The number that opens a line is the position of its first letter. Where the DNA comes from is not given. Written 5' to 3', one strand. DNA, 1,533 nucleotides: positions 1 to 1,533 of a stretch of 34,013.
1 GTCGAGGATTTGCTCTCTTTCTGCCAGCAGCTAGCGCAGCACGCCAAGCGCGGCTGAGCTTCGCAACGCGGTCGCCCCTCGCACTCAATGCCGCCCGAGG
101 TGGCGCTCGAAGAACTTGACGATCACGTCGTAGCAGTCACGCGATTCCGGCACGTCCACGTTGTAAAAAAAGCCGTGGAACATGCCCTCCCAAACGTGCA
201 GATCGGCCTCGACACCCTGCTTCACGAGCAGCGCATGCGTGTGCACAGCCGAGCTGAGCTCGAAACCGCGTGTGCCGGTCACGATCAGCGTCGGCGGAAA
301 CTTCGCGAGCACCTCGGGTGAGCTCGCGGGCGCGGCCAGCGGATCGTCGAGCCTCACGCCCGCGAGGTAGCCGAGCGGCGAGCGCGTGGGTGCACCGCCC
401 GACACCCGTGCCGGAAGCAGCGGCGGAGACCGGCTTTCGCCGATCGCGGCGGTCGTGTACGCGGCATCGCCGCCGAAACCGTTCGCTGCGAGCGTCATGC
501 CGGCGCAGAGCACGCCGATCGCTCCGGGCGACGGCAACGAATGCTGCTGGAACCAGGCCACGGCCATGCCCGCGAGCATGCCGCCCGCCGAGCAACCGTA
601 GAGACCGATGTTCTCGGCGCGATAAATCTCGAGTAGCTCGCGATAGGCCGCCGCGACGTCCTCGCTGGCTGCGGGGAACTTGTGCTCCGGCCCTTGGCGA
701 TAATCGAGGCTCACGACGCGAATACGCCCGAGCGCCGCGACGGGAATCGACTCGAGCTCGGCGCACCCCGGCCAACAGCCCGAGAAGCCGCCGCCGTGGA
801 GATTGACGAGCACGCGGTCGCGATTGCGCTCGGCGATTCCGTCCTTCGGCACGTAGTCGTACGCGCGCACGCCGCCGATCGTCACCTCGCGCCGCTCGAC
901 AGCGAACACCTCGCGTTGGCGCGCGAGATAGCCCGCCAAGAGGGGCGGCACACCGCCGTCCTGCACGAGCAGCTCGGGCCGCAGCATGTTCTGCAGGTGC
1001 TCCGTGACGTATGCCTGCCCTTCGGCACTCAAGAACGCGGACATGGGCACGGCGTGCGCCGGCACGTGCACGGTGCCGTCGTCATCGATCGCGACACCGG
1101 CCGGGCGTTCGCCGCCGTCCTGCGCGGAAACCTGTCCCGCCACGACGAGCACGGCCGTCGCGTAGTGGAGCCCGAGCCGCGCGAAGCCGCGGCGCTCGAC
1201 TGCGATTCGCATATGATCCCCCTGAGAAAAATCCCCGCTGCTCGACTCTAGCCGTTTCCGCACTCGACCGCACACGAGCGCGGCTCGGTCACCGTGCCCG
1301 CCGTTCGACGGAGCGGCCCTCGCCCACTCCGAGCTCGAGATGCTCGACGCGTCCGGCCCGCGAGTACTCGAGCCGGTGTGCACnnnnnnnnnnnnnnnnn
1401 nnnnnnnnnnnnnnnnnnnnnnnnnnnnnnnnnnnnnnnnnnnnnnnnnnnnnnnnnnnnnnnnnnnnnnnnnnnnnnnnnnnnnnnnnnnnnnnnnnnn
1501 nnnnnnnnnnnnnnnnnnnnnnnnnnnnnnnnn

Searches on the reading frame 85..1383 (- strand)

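Call 37: search_protein_families(library=pfam, proteins=[window:85-1383:-], max_evalue=0.00001)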
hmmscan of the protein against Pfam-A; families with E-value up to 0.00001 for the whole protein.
window:85-1383:- (432 aa): 2 families
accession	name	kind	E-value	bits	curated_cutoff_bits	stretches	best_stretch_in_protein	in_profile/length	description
PF07859.19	Abhydrolase_3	-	6.6e-32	111.4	25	1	192-406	1-209/210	alpha/beta hydrolase fold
PF20434.5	BD-FAE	-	3.9e-07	30.3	26.8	1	187-275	11-107/215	BD-FAE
